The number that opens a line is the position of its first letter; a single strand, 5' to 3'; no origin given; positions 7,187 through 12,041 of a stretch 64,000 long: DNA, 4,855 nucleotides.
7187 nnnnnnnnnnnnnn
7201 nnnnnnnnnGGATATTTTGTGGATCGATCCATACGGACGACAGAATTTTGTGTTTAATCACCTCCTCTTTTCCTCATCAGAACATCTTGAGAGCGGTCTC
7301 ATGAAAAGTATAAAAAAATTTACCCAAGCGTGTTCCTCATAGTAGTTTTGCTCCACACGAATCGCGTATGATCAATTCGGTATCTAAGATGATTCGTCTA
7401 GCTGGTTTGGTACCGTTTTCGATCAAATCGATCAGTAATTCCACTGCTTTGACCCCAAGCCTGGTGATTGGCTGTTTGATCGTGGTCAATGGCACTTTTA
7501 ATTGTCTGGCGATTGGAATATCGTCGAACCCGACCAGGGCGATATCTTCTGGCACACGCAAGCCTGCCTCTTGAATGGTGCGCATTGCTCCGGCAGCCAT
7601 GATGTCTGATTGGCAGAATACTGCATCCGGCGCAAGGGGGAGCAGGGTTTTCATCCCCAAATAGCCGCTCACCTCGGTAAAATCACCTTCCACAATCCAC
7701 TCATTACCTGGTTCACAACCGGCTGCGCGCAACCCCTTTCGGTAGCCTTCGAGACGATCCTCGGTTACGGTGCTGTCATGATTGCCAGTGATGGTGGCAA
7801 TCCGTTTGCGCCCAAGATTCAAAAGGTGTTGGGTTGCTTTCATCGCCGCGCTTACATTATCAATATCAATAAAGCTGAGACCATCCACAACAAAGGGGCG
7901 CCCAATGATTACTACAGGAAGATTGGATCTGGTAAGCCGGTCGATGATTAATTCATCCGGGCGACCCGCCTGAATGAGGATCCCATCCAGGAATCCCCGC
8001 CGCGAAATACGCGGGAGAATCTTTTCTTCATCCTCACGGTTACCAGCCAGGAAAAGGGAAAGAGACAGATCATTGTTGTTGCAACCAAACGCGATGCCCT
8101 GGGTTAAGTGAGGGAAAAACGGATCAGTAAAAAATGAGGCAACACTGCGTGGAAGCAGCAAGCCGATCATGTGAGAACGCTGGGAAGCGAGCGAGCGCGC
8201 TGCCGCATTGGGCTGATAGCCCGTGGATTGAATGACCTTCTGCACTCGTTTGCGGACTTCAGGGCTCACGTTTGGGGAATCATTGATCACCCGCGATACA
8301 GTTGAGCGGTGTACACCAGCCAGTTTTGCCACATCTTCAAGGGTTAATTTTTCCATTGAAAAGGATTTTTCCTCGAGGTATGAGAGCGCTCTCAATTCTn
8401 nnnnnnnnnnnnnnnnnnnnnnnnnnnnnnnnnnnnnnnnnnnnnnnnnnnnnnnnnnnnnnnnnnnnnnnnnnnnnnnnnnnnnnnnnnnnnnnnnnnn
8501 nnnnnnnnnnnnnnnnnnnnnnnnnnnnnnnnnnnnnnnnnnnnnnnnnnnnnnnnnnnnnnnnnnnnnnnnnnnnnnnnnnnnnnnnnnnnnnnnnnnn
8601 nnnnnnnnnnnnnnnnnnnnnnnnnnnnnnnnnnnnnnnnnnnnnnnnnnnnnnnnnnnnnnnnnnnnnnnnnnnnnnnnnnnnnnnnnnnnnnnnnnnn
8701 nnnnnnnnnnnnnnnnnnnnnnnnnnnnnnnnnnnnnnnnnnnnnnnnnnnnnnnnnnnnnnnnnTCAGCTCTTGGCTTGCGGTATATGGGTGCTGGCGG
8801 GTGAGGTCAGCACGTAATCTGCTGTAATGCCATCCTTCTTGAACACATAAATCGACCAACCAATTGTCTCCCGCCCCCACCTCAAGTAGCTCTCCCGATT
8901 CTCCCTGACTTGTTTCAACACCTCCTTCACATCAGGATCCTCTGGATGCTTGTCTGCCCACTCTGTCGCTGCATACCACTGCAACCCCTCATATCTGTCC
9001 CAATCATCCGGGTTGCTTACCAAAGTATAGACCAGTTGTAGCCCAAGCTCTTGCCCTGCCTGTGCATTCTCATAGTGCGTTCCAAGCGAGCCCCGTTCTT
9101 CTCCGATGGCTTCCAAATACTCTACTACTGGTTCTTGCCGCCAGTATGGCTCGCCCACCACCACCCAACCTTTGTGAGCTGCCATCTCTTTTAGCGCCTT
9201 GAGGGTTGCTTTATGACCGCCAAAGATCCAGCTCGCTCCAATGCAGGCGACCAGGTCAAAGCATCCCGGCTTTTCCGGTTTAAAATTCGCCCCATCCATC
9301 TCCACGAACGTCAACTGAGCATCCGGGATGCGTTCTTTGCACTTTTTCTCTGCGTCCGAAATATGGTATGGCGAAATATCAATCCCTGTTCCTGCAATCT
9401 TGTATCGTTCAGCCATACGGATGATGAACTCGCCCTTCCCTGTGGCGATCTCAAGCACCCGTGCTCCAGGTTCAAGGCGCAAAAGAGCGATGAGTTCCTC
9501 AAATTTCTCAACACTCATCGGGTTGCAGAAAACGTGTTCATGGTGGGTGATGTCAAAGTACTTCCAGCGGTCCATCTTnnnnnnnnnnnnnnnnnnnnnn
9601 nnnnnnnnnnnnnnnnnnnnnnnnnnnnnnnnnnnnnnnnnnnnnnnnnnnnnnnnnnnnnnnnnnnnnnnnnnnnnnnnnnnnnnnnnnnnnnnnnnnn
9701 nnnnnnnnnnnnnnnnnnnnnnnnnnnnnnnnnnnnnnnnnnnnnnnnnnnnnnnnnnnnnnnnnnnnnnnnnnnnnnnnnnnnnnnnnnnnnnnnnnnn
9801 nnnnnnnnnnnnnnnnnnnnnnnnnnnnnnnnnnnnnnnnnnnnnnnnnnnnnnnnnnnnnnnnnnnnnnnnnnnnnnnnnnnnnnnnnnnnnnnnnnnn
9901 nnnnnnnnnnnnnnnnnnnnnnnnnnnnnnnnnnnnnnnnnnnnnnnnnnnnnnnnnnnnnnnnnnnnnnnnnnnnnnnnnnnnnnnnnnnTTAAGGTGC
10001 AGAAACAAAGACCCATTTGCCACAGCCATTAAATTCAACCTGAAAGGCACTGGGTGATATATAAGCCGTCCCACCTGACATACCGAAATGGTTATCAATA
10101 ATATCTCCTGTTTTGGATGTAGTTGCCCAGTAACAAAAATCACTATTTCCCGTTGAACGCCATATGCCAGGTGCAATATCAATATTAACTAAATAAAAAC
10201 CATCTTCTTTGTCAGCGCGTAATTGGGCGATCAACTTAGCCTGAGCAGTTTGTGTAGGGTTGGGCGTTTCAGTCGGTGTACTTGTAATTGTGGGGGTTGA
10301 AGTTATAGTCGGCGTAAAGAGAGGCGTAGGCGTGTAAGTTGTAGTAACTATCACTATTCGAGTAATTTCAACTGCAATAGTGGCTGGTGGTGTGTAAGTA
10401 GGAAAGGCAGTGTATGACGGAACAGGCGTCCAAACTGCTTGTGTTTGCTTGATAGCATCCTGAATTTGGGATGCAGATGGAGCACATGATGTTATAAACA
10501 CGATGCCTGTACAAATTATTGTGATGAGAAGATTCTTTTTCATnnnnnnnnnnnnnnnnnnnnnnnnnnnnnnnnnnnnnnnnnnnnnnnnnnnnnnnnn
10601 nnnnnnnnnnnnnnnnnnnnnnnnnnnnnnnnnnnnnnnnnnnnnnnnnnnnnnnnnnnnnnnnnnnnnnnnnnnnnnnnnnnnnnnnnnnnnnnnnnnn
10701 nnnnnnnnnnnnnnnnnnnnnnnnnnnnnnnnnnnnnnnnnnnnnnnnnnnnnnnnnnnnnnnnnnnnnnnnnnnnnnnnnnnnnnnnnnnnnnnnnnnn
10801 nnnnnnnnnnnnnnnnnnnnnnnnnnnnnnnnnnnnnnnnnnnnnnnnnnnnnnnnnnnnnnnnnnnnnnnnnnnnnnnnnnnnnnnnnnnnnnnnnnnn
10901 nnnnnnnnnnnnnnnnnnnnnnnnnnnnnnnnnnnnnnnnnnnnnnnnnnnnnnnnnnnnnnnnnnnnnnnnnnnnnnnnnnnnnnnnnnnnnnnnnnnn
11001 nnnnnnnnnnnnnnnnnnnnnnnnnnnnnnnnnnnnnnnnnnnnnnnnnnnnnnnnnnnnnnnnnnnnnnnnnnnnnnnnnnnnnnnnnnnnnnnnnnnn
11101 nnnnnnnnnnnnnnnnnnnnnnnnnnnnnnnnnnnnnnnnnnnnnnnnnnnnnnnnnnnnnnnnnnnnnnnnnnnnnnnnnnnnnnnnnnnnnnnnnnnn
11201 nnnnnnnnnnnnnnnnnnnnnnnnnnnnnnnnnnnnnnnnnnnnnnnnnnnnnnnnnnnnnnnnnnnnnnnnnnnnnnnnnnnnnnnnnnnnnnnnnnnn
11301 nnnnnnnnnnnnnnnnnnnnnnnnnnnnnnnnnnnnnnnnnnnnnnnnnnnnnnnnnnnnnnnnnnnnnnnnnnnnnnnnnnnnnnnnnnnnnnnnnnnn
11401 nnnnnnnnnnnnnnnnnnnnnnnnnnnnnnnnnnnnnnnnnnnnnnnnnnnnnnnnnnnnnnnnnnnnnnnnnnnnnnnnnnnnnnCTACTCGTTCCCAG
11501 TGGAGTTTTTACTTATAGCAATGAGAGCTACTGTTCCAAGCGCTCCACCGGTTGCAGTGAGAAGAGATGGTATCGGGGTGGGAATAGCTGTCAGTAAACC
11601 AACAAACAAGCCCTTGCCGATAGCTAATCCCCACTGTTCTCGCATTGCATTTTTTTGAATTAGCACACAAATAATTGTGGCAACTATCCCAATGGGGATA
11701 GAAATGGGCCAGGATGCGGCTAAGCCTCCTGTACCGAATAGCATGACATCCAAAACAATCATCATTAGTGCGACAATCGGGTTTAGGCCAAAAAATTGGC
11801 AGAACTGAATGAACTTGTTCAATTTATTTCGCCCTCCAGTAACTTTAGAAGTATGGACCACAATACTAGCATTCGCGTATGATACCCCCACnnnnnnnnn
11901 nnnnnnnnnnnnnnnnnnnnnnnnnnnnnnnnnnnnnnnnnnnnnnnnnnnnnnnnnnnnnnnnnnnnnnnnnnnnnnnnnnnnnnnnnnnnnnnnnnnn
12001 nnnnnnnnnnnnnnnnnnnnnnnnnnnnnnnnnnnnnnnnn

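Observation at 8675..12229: Three cassettes bounded by serially decayed copies of the DUF35 gene 3' end and terminator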

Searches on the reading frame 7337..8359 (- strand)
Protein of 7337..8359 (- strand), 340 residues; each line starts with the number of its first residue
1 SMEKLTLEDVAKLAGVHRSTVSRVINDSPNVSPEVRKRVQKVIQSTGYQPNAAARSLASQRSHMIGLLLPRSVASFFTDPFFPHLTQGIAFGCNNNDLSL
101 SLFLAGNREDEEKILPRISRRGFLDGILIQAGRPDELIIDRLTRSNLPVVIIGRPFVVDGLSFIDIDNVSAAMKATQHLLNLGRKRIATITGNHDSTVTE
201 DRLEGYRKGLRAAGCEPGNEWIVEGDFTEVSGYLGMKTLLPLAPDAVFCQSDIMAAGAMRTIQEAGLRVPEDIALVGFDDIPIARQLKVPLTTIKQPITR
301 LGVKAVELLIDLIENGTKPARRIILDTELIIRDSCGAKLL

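Call 11: find_encoding_contigs(protein=window:7337-8359:-, flank=10000, max_places=10)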
Protein window:7337-8359:- (340 aa): no gene with exactly this product is on record in the collection.

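Call 49: search_protein_families(library=pfam, proteins=[window:7337-8356:-], max_evalue=0.01)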
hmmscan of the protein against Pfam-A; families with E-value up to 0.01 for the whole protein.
window:7337-8356:- (339 aa): 12 families
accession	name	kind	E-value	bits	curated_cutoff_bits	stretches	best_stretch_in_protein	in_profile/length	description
PF13377.12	Peripla_BP_3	-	4.3e-39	134.7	26.5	1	176-334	2-167/167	Periplasmic binding protein-like domain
PF00532.27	Peripla_BP_1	-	1.4e-27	97.3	22.2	1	62-329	2-278/281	Periplasmic binding proteins and sugar binding domain of LacI family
PF00356.27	LacI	-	3.6e-18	65.5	27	1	5-50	1-46/46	Bacterial regulatory proteins, lacI family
PF13407.12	Peripla_BP_4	-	6.4e-14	52.6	35.1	1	123-313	56-255/258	Periplasmic binding protein domain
PF01381.28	HTH_3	-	5e-06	26.9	23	1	3-34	9-40/55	Helix-turn-helix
PF04552.19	Sigma54_DBD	-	0.0006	20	22.8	1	1-26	47-72/160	Sigma-54, DNA binding domain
PF13560.12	HTH_31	-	0.00092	19.9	27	1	4-34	15-46/64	Helix-turn-helix domain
PF13545.12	HTH_Crp_2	-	0.0028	18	27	0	4-25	23-44/70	Crp-like helix-turn-helix domain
PF20432.4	Xre-like-HTH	-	0.0031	18.2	25.8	0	4-34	24-54/63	Antitoxin Xre-like helix-turn-helix domain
PF04545.22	Sigma70_r4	-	0.0048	16.8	24.1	0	2-24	19-41/50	Sigma-70, region 4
PF13384.12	HTH_23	-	0.0061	16.8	24.6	0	3-25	17-39/50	Homeodomain-like domain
PF09339.16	HTH_IclR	-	0.0086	16.3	22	0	2-24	17-39/52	IclR helix-turn-helix domain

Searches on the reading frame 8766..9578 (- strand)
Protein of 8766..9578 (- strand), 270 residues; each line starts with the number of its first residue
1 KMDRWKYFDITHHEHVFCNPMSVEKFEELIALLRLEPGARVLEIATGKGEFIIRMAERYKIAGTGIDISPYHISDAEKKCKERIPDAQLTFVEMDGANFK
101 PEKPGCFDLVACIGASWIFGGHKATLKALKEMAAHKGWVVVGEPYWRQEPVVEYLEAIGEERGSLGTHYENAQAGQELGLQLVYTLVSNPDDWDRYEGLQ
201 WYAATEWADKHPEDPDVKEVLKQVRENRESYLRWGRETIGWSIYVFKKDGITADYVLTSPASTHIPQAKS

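Call 12: find_encoding_contigs(protein=window:8766-9578:-, flank=10000, max_places=10)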
Protein window:8766-9578:- (270 aa): no gene with exactly this product is on record in the collection.

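Call 49: search_protein_families(library=pfam, proteins=[window:8766-9575:-], max_evalue=0.01)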
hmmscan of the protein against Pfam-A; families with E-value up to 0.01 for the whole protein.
window:8766-9575:- (269 aa): 8 families
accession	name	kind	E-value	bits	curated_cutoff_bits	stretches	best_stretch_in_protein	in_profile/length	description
PF13649.12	Methyltransf_25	-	3.3e-12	47.4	27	1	40-133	1-91/97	Methyltransferase domain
PF13847.12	Methyltransf_31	-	2.5e-10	40.7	27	1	35-144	2-113/145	Methyltransferase domain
PF08241.18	Methyltransf_11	-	1.8e-08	35.3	21.2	1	41-138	1-93/95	Methyltransferase domain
PF02353.26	CMAS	-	1.5e-07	31.4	27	1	23-119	49-141/273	Mycolic acid cyclopropane synthetase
PF13489.12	Methyltransf_23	-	1.8e-07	31.5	27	1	27-143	11-119/164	Methyltransferase domain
PF08242.18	Methyltransf_12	-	4.3e-07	31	30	1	41-137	1-97/98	Methyltransferase domain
PF01209.24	Ubie_methyltran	-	0.0042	16.9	20.1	1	35-110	46-121/233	ubiE/COQ5 methyltransferase family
PF01135.25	PCMT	-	0.0043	17.3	20.3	1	28-97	65-135/210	Protein-L-isoaspartate(D-aspartate) O-methyltransferase (PCMT)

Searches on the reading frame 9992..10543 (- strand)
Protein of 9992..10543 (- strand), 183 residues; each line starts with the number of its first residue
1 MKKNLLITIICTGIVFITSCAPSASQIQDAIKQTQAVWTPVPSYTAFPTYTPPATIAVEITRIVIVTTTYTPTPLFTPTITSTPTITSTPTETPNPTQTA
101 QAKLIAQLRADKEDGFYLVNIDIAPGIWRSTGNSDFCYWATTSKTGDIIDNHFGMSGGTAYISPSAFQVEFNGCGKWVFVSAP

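Call 13: find_encoding_contigs(protein=window:9992-10543:-, flank=10000, max_places=10)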
Protein window:9992-10543:- (183 aa): 3 contigs read that carry it; 3 places shown.
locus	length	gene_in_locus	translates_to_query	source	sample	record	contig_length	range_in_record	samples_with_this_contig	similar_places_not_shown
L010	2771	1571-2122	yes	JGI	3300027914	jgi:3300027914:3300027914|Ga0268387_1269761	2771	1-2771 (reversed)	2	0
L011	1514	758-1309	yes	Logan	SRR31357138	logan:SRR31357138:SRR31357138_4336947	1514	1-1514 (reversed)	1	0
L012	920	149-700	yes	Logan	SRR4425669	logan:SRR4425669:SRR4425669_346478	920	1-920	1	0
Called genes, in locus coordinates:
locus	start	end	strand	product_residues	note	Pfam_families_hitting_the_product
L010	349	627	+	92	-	-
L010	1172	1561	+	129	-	-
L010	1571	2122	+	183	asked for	-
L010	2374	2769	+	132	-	?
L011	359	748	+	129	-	-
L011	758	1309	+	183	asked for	-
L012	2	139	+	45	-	?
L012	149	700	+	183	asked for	-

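Call 49: search_protein_families(library=pfam, proteins=[window:9992-10543:-], max_evalue=0.01)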
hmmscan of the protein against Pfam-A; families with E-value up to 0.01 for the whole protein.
window:9992-10543:- (183 aa): 0 families

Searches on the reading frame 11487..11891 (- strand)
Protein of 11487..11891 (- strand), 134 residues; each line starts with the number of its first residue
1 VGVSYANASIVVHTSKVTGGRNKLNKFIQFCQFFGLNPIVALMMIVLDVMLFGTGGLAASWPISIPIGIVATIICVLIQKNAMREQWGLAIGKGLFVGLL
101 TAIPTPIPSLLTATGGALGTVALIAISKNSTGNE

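Call 49: search_protein_families(library=pfam, proteins=[window:11487-11891:-], max_evalue=0.01)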
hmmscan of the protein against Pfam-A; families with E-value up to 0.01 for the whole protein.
window:11487-11891:- (134 aa): 1 family
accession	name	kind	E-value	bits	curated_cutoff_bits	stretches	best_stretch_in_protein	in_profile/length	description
PF05437.17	AzlD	-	0.00095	19.7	23.7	1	20-83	24-85/99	Branched-chain amino acid transport protein (AzlD)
